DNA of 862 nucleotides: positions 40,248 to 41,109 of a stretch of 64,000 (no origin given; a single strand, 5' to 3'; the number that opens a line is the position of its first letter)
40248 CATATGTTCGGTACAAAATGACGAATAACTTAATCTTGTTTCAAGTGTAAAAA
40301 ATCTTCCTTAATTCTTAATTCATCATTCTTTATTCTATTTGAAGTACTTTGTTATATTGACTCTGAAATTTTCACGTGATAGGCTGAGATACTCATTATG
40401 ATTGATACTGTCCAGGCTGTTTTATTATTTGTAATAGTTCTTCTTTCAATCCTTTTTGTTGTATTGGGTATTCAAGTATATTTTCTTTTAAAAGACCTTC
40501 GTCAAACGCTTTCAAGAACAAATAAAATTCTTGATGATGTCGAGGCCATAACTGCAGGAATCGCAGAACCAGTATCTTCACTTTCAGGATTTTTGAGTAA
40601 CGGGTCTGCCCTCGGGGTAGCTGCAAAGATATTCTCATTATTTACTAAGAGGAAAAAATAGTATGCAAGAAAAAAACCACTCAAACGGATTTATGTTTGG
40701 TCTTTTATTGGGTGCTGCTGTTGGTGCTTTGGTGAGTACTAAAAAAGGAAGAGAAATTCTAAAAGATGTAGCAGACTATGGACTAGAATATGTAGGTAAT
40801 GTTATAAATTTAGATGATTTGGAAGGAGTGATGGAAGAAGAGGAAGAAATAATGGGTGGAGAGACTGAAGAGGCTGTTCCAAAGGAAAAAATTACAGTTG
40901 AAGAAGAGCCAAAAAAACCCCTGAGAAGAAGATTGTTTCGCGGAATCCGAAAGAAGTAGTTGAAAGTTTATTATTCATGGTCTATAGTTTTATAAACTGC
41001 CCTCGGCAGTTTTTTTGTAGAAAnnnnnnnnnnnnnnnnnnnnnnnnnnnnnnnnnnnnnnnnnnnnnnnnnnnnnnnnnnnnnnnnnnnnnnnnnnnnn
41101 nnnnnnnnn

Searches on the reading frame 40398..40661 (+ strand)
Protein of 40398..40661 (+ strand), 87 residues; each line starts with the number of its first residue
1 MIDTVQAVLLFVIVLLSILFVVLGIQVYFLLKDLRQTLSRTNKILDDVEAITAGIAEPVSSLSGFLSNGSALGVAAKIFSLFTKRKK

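Call 31: search_protein_families(library=pfam, proteins=[window:40398-40661:+], max_evalue=0.001)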
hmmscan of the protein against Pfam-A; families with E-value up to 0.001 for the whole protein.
window:40398-40661:+ (87 aa): 1 family
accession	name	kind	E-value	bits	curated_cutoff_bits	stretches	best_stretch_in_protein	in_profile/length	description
PF06103.16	DUF948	-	0.00059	20.4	37.2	1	15-59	5-49/89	Bacterial protein of unknown function (DUF948)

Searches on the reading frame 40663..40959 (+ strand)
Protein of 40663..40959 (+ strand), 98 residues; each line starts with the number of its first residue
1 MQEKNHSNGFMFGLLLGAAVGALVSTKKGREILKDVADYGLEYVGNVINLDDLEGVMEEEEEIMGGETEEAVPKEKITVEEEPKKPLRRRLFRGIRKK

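Call 31: search_protein_families(library=pfam, proteins=[window:40663-40959:+], max_evalue=0.001)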
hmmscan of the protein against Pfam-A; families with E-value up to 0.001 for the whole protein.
window:40663-40959:+ (98 aa): 1 family
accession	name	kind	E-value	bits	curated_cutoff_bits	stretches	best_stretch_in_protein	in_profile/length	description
PF12732.12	YtxH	-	1.2e-05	26.1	37.5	1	9-48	3-42/71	YtxH-like protein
